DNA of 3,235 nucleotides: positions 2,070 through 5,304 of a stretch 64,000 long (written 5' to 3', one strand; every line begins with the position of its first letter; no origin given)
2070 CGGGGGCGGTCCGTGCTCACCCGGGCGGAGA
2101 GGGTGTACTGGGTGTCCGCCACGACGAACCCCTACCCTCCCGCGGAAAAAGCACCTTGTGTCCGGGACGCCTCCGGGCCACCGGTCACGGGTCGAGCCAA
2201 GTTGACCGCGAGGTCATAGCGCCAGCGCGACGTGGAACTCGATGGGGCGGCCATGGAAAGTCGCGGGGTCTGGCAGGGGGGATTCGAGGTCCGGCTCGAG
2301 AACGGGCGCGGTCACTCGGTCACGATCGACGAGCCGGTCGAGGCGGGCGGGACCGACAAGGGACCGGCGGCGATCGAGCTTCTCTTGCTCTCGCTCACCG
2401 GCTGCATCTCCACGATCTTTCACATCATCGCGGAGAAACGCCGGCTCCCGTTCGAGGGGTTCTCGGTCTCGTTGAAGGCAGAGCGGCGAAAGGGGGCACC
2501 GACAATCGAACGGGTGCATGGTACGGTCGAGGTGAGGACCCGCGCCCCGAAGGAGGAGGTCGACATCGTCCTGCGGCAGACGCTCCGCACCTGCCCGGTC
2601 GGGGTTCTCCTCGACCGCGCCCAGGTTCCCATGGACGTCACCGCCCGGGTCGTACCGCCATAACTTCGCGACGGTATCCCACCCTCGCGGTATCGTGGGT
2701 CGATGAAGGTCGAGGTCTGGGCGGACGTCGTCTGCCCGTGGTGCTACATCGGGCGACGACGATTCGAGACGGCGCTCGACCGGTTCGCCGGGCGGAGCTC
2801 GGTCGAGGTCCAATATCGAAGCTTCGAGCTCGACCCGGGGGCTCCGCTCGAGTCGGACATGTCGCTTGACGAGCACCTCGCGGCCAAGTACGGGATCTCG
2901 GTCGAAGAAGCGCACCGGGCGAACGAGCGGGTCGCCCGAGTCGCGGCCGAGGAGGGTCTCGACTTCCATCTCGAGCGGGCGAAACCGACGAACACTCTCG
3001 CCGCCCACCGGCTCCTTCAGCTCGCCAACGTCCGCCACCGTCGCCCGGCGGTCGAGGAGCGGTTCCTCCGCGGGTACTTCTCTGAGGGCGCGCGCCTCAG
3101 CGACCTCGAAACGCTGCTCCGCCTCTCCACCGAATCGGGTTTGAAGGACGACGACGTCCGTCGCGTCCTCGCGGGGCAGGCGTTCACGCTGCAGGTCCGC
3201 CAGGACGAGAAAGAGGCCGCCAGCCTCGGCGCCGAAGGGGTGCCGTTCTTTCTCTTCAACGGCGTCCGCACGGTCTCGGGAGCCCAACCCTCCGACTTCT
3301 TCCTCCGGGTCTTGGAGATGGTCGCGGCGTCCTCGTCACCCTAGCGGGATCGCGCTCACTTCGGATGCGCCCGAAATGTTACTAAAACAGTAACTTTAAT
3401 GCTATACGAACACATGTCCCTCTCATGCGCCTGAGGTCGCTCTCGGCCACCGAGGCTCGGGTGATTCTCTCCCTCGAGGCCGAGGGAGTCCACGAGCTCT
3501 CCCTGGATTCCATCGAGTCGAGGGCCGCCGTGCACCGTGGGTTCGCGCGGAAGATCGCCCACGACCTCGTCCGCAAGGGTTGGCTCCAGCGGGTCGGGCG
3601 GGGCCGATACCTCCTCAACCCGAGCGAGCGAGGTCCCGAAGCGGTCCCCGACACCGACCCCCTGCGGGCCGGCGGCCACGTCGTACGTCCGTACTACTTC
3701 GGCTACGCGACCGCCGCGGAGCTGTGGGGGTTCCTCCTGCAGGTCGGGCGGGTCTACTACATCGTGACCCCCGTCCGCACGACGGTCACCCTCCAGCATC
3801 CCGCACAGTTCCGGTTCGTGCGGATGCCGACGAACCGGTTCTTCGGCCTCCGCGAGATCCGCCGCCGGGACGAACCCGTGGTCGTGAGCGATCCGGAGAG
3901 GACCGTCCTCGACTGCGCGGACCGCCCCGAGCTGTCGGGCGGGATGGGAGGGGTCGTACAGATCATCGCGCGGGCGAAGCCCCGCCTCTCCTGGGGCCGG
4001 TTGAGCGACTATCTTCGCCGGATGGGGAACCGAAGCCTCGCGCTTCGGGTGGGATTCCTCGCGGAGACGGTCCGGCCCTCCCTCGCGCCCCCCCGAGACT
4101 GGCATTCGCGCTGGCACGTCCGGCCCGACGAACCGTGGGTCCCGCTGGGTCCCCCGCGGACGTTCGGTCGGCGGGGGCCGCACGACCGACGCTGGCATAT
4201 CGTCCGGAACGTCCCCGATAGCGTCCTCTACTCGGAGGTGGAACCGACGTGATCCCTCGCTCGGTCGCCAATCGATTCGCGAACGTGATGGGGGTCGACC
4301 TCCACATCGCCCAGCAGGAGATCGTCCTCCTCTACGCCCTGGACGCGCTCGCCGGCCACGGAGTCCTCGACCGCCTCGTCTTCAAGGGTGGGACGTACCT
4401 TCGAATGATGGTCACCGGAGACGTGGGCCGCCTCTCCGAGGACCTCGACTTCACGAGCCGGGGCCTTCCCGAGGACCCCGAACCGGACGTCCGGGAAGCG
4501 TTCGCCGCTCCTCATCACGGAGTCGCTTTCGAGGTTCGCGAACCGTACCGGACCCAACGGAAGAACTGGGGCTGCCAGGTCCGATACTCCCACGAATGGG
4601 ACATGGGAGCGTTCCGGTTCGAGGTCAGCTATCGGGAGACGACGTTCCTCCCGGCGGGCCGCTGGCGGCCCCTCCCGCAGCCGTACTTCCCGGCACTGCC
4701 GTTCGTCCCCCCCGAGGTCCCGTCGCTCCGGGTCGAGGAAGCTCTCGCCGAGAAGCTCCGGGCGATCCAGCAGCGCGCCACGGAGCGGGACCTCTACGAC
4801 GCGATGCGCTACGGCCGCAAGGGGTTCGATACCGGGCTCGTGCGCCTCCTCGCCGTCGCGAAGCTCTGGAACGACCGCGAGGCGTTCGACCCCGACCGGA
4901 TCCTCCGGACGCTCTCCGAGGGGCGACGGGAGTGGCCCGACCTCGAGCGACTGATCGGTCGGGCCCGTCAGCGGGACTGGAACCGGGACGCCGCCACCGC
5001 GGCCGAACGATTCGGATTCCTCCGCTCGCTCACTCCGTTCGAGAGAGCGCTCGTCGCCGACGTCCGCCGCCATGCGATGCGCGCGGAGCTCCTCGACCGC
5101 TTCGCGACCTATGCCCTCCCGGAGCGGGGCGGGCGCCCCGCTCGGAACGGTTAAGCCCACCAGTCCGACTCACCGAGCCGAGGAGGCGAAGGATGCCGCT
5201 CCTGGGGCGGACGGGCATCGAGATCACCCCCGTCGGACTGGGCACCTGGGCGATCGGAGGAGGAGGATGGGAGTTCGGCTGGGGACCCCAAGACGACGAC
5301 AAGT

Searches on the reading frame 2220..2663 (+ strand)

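Call 14: search_protein_families(library=pfam, proteins=[window:2220-2663:+], max_evalue=0.001)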
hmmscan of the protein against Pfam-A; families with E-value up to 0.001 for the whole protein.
window:2220-2663:+ (147 aa): 1 family
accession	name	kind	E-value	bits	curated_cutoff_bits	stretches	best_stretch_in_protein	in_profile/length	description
PF02566.24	OsmC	-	4.4e-16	59.6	27.5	1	44-140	1-99/100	OsmC-like protein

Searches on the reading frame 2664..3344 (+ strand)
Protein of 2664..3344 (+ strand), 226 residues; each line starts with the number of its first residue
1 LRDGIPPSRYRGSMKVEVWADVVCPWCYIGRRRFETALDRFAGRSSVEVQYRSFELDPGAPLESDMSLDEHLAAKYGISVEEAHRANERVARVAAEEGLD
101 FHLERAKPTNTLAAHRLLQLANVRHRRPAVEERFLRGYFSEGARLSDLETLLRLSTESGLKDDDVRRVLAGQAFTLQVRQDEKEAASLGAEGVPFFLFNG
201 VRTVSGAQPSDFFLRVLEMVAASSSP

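Call 14: search_protein_families(library=pfam, proteins=[window:2664-3344:+], max_evalue=0.001)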
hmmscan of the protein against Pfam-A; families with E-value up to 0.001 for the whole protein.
window:2664-3344:+ (226 aa): 1 family
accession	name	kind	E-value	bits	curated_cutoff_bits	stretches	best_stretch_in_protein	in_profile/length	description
PF01323.26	DSBA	-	9.3e-40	136.9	25.6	1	16-217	2-190/191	DSBA-like thioredoxin domain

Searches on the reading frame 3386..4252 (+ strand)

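Call 14: search_protein_families(library=pfam, proteins=[window:3386-4252:+], max_evalue=0.001)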
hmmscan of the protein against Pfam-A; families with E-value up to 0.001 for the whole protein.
window:3386-4252:+ (288 aa): 2 families
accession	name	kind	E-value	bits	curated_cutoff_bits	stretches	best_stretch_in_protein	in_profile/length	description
PF09407.15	AbiEi_1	-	2.2e-08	34.9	22.2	1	87-227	2-141/142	AbiEi antitoxin C-terminal domain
PF13338.12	AbiEi_4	-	0.00033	21.1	25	1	50-77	21-48/49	Transcriptional regulator, AbiEi antitoxin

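Call 74: search_protein_families(library=padloc, proteins=[window:3386-4252:+], max_evalue=0.001)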
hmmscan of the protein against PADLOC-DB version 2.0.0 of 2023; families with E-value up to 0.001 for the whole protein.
window:3386-4252:+ (288 aa): 23 families
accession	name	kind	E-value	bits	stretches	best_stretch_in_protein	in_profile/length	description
PDLC02267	AbiEi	-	3e-46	155.9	1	19-279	2-245/252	AbiEi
PDLC02276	AbiEi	-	5.7e-38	128.9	1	52-234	31-213/270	AbiEi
PDLC02271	AbiEi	-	6.5e-25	85.8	1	36-229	22-219/263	AbiEi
PDLC02270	AbiEi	-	5.8e-19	66.2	1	60-234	37-215/265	AbiEi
PDLC02266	AbiEi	-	2.4e-15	54.6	1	25-276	5-252/258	AbiEi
PDLC02269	AbiEi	-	1.9e-14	51.6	1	54-232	28-197/251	AbiEi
PDLC02287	AbiEi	-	4.6e-12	44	1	54-231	28-196/253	AbiEi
PDLC02282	AbiEi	-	4.6e-12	43.8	1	27-276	7-254/260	AbiEi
PDLC02272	AbiEi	-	3.1e-10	38.2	1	35-228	10-197/200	AbiEi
PDLC02268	AbiEi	-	3.9e-09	34.3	1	58-209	29-185/204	AbiEi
PDLC02225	AbiEi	-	2.1e-08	32.1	1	42-178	19-145/198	AbiEi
PDLC02252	AbiEi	-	3.7e-08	31.3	1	98-227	80-208/259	AbiEi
PDLC02286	AbiEi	-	3.5e-07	27.9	1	60-186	36-167/207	AbiEi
PDLC02242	AbiEi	-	2.6e-06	25.3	1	55-216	31-197/207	AbiEi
PDLC02241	AbiEi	-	1.6e-05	22.8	1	52-177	26-144/199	AbiEi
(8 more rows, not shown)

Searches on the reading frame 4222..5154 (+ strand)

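Call 14: search_protein_families(library=pfam, proteins=[window:4222-5154:+], max_evalue=0.001)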
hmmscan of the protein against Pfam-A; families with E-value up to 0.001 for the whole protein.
window:4222-5154:+ (310 aa): 1 family
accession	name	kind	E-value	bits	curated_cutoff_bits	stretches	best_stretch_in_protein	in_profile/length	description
PF08843.17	AbiEii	-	3.4e-22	80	22.5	1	41-276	4-235/238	Nucleotidyl transferase AbiEii toxin, Type IV TA system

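Call 74: search_protein_families(library=padloc, proteins=[window:4222-5154:+], max_evalue=0.001)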
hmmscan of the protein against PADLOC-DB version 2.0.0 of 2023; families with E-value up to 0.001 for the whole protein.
window:4222-5154:+ (310 aa): 21 families
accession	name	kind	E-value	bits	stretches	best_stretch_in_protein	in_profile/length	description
PDLC02318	AbiEii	-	2.6e-56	189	1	28-287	18-270/280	AbiEii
PDLC02304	AbiEii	-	7.4e-22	76.5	1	17-223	8-214/260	AbiEii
PDLC02323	AbiEii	-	6.9e-16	56.6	1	49-245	37-230/248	AbiEii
PDLC02305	AbiEii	-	3.4e-14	50.8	1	34-293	26-285/306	AbiEii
PDLC02317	AbiEii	-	1e-10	39.2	2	18-79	9-70/396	AbiEii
PDLC02296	AbiEii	-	1.7e-10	38.6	1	31-80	25-72/282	AbiEii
PDLC02291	AbiEii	-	2.8e-10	38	1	17-220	24-222/310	AbiEii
PDLC02294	AbiEii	-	8e-10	37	1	31-195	23-183/260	AbiEii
PDLC02328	AbiEii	-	4.1e-09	34.7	1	50-140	13-98/203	AbiEii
PDLC02293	AbiEii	-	4.4e-08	31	1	29-78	19-66/270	AbiEii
PDLC02313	AbiEii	-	5.9e-08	30.5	1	32-105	24-95/254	AbiEii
PDLC02295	AbiEii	-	1.1e-07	29.4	1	48-208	35-202/261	AbiEii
PDLC02303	AbiEii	-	1.9e-07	28.8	1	18-80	8-68/249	AbiEii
PDLC02330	AbiEii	-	2.5e-07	28.7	1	29-78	4-51/219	AbiEii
PDLC02307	AbiEii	-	7.2e-07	27.2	0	50-140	21-101/219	AbiEii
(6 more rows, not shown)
